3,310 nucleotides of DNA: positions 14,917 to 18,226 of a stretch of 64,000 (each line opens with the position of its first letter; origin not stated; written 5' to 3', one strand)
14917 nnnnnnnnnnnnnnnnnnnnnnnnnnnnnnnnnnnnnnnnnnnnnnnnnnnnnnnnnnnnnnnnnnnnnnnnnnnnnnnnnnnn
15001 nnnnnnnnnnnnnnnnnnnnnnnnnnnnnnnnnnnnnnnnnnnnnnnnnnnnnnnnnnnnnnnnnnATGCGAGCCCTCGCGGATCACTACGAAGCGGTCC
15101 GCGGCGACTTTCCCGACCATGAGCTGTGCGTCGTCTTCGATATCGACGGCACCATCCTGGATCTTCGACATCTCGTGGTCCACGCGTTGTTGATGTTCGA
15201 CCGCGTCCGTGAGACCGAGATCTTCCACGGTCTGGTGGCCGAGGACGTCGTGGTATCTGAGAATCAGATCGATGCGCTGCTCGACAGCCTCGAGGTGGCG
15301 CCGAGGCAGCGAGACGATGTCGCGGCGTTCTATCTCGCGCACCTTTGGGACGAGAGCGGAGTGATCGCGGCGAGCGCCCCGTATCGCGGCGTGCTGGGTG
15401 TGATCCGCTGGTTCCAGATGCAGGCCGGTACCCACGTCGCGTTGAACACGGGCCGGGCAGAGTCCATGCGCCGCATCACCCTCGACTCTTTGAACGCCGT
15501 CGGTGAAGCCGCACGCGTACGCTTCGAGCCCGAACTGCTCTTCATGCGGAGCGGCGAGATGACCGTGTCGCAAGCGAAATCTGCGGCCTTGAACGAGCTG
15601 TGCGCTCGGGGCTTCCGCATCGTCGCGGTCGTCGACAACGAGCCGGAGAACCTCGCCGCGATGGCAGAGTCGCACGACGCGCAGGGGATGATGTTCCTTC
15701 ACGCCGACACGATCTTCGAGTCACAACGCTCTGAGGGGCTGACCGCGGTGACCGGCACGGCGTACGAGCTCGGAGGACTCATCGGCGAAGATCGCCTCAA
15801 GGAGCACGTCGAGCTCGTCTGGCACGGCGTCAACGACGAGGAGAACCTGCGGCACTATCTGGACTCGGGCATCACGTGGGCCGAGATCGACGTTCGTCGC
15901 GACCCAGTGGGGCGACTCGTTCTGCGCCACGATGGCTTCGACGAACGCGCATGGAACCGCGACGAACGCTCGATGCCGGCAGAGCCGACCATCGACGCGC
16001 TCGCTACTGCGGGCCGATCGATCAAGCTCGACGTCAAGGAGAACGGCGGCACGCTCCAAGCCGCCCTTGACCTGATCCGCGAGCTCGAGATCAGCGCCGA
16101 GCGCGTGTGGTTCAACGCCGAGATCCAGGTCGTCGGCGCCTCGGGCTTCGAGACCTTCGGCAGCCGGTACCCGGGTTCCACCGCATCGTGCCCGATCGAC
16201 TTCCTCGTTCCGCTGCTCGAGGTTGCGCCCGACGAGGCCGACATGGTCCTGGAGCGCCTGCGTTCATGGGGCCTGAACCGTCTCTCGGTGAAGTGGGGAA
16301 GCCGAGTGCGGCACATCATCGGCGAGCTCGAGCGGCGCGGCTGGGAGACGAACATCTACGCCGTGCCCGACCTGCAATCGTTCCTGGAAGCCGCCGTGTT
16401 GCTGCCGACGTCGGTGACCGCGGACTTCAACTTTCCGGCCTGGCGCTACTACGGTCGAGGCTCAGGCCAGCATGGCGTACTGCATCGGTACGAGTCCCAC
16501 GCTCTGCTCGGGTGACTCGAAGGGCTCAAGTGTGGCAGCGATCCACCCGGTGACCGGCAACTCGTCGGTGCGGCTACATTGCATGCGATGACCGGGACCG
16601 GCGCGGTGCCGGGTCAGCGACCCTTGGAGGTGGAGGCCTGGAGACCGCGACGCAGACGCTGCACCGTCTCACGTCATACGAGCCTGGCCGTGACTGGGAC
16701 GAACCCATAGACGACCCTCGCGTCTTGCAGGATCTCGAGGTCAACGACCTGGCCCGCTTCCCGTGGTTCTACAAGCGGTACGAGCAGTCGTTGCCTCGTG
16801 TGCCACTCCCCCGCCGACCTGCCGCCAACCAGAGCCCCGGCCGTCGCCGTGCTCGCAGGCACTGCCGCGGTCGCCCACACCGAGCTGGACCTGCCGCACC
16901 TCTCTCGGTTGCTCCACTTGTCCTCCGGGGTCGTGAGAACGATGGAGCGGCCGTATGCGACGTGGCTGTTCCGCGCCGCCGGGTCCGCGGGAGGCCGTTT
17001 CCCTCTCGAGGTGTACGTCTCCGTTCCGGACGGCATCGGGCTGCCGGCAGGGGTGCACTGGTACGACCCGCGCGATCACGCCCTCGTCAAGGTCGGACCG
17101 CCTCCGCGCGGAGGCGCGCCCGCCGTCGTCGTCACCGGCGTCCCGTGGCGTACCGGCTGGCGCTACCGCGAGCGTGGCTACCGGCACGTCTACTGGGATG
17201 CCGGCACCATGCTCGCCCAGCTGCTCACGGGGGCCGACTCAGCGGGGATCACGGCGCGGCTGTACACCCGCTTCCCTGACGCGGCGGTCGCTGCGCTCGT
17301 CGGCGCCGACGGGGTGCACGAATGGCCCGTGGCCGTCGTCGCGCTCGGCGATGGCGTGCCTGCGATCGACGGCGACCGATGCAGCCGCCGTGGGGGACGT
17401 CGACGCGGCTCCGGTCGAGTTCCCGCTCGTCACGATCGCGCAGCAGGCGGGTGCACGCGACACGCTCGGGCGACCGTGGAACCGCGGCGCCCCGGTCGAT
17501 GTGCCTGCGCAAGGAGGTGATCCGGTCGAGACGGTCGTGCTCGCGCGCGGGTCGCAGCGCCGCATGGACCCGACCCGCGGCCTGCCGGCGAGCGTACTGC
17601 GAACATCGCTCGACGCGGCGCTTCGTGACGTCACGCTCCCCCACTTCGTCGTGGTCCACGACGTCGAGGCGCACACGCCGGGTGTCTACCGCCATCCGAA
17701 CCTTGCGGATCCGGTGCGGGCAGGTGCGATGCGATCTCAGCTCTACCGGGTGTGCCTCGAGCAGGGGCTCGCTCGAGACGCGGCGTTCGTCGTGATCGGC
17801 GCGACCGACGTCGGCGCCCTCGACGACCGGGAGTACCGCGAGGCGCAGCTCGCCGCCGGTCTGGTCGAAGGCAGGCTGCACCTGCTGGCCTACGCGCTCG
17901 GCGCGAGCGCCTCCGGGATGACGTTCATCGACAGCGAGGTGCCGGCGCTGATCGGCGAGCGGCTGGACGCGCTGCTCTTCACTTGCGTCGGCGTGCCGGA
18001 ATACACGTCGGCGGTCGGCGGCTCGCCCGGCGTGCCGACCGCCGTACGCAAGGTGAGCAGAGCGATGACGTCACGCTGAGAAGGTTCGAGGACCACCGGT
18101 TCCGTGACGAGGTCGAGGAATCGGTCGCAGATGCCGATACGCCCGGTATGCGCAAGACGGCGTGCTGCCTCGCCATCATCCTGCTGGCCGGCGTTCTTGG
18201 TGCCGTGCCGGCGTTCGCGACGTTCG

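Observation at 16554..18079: Heavily frameshifted two-domain SagB/ThcOx-type dehydrogenase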

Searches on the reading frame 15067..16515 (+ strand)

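Call 58: search_protein_families(library=pfam, proteins=[window:15067-16515:+], max_evalue=0.01)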
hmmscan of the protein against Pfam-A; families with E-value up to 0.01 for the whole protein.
window:15067-16515:+ (482 aa): 3 families
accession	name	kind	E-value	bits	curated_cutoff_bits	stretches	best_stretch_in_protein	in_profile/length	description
PF03767.20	Acid_phosphat_B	-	4.6e-06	26.7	27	1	119-198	134-211/230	HAD superfamily, subfamily IIIB (Acid phosphatase)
PF00702.32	Hydrolase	-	0.00021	22.2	26.4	1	21-201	3-133/191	haloacid dehalogenase-like hydrolase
PF13344.12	Hydrolase_6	-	0.0094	16.4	27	0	22-82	1-61/101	Haloacid dehalogenase-like hydrolase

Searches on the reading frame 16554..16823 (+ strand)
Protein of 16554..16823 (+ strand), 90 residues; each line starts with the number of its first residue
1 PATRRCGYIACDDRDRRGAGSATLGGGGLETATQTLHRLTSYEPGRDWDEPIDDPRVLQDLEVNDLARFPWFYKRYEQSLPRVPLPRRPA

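Call 7: search_protein_families(library=ncbifam, proteins=[window:16554-16823:+], max_evalue=0.1)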
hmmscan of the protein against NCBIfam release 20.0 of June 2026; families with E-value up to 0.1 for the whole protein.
window:16554-16823:+ (90 aa): 0 families

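Call 8: search_protein_families(library=pfam, proteins=[window:16554-16823:+], max_evalue=0.1)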
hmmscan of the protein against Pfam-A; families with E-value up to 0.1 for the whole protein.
window:16554-16823:+ (90 aa): 0 families

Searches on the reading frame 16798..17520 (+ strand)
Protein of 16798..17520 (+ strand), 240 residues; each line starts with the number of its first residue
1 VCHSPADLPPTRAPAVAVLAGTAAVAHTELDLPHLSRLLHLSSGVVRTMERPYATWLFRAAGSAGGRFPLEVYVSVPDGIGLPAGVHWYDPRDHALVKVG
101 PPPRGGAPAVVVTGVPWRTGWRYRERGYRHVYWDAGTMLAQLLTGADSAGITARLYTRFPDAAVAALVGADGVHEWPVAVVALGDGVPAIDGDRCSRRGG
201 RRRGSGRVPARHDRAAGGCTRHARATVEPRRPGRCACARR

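Call 7: search_protein_families(library=ncbifam, proteins=[window:16798-17397:+], max_evalue=0.1)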
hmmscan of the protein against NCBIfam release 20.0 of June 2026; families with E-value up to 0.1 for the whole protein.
window:16798-17397:+ (200 aa): 2 families
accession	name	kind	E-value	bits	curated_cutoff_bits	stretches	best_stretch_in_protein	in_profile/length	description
TIGR03605.1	antibiot_sagB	domain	5.1e-22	78.2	78.4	2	32-99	2-70/173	SagB family peptide dehydrogenase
TIGR04511.1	SagB_rel_DH_2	exception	4.8e-13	48.9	240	1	28-185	191-368/380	putative peptide maturation dehydrogenase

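Call 8: search_protein_families(library=pfam, proteins=[window:16798-17397:+], max_evalue=0.1)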
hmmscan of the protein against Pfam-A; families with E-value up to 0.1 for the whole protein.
window:16798-17397:+ (200 aa): 1 family
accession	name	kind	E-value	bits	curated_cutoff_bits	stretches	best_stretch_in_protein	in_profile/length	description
PF00881.29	Nitroreductase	-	1.4e-05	25.8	23.5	1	107-184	90-166/167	Nitroreductase family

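Call 47: find_homologous_proteins(query=window:16798-17520:+, max_evalue=1e-10)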
Query window:16798-17520:+ (240 aa): 653 proteins with E <= 1e-10 among 8000 candidates; the best 120 are listed.
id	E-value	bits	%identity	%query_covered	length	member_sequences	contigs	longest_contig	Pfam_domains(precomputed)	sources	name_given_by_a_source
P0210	9.5e-102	358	73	94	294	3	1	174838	-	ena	-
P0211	9.3e-100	351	80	84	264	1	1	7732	-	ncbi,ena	-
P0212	3.8e-97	343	69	96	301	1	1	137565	-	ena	-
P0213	5.4e-97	342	84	78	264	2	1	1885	-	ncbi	ncbi:MAG TPA: SagB/ThcOx family dehydrogenase, partial [Gaiellaceae bacterium]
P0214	6.1e-97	342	86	75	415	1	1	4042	PF00881.30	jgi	jgi:hypothetical protein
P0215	9.8e-97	341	84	77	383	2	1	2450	-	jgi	jgi:hypothetical protein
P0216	2.5e-96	340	81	79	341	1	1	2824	PF00881.30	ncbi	ncbi:MAG: hypothetical protein ACXVWF_10300, partial [Actinomycetota bacterium]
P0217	3.5e-96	339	82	78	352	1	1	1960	PF00881.30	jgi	jgi:hypothetical protein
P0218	9.7e-96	338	82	78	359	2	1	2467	-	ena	-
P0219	4.2e-95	336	73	92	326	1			-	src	-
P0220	6.7e-95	335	83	78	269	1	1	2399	-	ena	-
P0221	7.2e-95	335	82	73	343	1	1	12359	-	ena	-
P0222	1.1e-94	334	81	78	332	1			PF00881.30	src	-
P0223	3.0e-94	333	81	78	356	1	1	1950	PF00881.30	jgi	jgi:hypothetical protein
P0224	3.8e-94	333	84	78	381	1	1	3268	PF00881.30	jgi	jgi:SagB-type dehydrogenase family enzyme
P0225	3.9e-94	333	81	78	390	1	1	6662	PF00881.30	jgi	jgi:hypothetical protein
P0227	7.6e-93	328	75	85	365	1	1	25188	PF00881.30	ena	-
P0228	1.4e-92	328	80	78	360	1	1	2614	PF00881.30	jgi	jgi:hypothetical protein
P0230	2.1e-92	327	73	87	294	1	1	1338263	-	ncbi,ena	-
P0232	7.7e-92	325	80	75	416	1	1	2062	PF00881.30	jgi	jgi:hypothetical protein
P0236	1.2e-90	321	78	78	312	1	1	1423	PF00881.30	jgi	jgi:hypothetical protein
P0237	1.3e-90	321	76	78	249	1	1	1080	PF00881.30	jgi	jgi:hypothetical protein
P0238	3.2e-90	320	85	74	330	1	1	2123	PF00881.30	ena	-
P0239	7.2e-90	319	79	76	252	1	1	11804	PF00881.30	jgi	jgi:hypothetical protein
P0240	8.0e-90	319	85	73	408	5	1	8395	PF00881.30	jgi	jgi:hypothetical protein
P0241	9.7e-90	318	82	73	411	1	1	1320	PF00881.30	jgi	jgi:hypothetical protein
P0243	1.1e-89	318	76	76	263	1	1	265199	PF00881.30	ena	-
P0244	4.9e-89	316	76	78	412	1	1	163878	PF00881.30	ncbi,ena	-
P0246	8.2e-89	315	79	77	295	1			PF00881.30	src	-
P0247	1.5e-88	314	79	78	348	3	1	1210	PF00881.30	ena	-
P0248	2.6e-88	314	77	77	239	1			PF00881.30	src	-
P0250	6.7e-88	312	77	76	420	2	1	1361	PF00881.30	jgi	jgi:nitroreductase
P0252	8.8e-87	309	82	73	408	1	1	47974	PF00881.30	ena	-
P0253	9.0e-87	309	71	85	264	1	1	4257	PF00881.30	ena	-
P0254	1.1e-86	308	75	78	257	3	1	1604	PF00881.30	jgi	jgi:Nitroreductase family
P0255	2.0e-86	307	77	78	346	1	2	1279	PF00881.30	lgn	-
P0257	4.3e-86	306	74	85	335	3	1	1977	PF00881.30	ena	-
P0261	2.2e-85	304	71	85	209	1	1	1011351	-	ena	-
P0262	8.2e-85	302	76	75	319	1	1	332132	PF00881.30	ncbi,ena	-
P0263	1.2e-84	302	76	78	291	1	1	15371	PF00881.30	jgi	jgi:hypothetical protein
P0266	2.9e-84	300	80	73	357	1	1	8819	PF00881.30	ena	-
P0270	7.8e-84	299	74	78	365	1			PF00881.30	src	-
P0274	4.4e-83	296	85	64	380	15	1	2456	PF00881.30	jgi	jgi:hypothetical protein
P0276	1.2e-82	295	69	89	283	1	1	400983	PF00881.30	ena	-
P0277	1.2e-82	295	73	78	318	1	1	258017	PF00881.30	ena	-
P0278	2.4e-82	294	73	76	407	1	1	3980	PF00881.30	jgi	-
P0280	3.0e-81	290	77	72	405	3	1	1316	PF00881.30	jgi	jgi:hypothetical protein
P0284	7.3e-81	289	75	73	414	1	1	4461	PF00881.30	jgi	jgi:hypothetical protein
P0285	7.3e-81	289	73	76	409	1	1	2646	PF00881.30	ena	-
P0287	1.6e-80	288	72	75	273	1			PF00881.30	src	-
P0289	2.6e-80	287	72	78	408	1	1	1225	PF00881.30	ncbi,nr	ncbi:MAG TPA: nitroreductase family protein, partial [Mycobacteriales bacterium]|nr:nitroreductase f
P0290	3.1e-80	287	84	64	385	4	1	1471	PF00881.30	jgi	jgi:hypothetical protein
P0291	4.5e-80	287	84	64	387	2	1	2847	PF00881.30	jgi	jgi:SagB-type dehydrogenase family enzyme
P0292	5.5e-80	286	73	78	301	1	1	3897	PF00881.30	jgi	jgi:SagB-type dehydrogenase family enzyme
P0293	5.8e-80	286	73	76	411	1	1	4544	PF00881.30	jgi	jgi:Nitroreductase family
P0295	9.6e-80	285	74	78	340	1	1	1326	PF00881.30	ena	-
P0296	9.7e-80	285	71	78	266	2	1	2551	PF00881.30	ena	-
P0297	1.1e-79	285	76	72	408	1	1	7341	PF00881.30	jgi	jgi:hypothetical protein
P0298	1.2e-79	285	86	62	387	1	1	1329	PF00881.30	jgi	jgi:hypothetical protein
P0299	1.8e-79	285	83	64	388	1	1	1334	PF00881.30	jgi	jgi:SagB-type dehydrogenase family enzyme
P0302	9.0e-79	282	79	68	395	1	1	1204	PF00881.30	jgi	jgi:hypothetical protein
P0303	2.1e-78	281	71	80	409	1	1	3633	PF00881.30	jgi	-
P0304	2.1e-78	281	72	73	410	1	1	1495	PF00881.30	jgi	jgi:hypothetical protein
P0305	3.5e-78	280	78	69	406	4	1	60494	PF00881.30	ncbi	ncbi:MAG TPA: nitroreductase family protein [Trebonia sp.]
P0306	3.8e-78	280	70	75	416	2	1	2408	PF00881.30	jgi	jgi:SagB-type dehydrogenase family enzyme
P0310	1.2e-77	279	76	68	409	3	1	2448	PF00881.30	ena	-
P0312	3.4e-77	277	81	62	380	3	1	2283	PF00881.30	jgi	-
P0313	5.0e-77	277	61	98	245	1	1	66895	PF00881.30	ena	-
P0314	8.7e-77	276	72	78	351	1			PF00881.30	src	-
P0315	1.2e-76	275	72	76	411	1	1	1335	PF00881.30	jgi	jgi:hypothetical protein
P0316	6.9e-76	273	81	61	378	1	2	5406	PF00881.30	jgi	jgi:hypothetical protein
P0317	8.6e-76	273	83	60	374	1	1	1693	PF00881.30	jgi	jgi:hypothetical protein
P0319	6.3e-75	270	84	61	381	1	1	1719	PF00881.30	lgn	-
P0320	1.3e-74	269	76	65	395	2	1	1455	PF00881.30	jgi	jgi:nitroreductase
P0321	2.6e-74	268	83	60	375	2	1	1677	PF00881.30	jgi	jgi:hypothetical protein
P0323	3.1e-74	267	72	73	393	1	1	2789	PF00881.30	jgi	jgi:hypothetical protein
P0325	3.7e-74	267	80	64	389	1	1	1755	PF00881.30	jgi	jgi:hypothetical protein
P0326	4.4e-74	267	77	70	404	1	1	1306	PF00881.30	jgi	jgi:hypothetical protein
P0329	2.0e-73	265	83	60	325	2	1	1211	PF00881.30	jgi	jgi:hypothetical protein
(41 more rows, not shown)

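Call 49: find_encoding_contigs(protein=P0313, flank=4000, max_places=2)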
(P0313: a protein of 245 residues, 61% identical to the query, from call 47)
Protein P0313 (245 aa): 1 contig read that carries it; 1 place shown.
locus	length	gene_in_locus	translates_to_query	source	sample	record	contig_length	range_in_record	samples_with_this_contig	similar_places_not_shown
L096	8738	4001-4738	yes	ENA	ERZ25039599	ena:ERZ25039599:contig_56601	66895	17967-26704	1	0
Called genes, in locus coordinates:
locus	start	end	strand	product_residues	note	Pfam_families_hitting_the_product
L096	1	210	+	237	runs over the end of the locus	PF00005:ABC_tran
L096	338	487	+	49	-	-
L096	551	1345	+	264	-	PF01061:ABC2_membrane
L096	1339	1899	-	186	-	-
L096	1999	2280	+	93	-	-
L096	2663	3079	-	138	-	PF07811:TadE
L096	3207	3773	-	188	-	-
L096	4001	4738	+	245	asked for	PF00881:Nitroreductase (faint)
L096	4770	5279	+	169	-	-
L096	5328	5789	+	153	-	-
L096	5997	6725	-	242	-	PF12740:PETase (weak), PF00561:Abhydrolase_1, PF12146:Hydrolase_4, PF12695:Abhydrolase_5 (faint), PF12697:Abhydrolase_6, PF20408:Abhydrolase_11 (weak), PF00326:Peptidase_S9 (faint)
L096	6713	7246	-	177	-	PF03473:MOSC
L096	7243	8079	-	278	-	PF01244:Peptidase_M19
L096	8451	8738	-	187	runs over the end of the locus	-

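Call 50: find_encoding_contigs(protein=P0212, flank=4000, max_places=2)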
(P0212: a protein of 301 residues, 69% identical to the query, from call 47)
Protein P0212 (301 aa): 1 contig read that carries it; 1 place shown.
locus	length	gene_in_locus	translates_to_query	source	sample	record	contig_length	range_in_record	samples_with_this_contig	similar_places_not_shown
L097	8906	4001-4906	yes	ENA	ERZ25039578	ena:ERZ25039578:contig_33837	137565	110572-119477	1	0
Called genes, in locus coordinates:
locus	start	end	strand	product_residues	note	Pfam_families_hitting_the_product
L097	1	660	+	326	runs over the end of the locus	PF00005:ABC_tran, PF13304:AAA_21 (faint)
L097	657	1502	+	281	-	PF01061:ABC2_membrane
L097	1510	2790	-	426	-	PF13400:Tad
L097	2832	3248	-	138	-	PF07811:TadE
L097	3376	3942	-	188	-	-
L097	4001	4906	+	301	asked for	-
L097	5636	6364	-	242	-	PF12740:PETase (weak), PF00561:Abhydrolase_1, PF12146:Hydrolase_4, PF12695:Abhydrolase_5 (faint), PF12697:Abhydrolase_6, PF20408:Abhydrolase_11 (weak), PF00326:Peptidase_S9 (faint)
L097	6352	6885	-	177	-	PF03473:MOSC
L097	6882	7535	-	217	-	PF01244:Peptidase_M19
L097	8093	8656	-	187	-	-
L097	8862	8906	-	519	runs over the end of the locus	PF11832:DUF3352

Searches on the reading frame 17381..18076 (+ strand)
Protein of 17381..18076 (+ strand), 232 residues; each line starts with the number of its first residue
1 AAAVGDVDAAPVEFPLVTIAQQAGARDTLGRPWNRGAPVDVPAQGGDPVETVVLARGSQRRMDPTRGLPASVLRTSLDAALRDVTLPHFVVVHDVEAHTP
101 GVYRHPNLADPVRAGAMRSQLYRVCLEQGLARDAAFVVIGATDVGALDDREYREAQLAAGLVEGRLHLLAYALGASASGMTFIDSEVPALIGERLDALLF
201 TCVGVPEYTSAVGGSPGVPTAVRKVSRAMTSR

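Call 7: search_protein_families(library=ncbifam, proteins=[window:17381-18076:+], max_evalue=0.1)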
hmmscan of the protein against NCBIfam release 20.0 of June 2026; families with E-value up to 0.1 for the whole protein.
window:17381-18076:+ (232 aa): 0 families

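Call 8: search_protein_families(library=pfam, proteins=[window:17381-18076:+], max_evalue=0.1)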
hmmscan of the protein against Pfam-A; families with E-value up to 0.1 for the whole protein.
window:17381-18076:+ (232 aa): 1 family
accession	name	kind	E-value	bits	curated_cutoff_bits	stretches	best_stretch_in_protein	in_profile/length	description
PF00881.29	Nitroreductase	-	0.011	16.4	23.5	1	55-186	3-146/167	Nitroreductase family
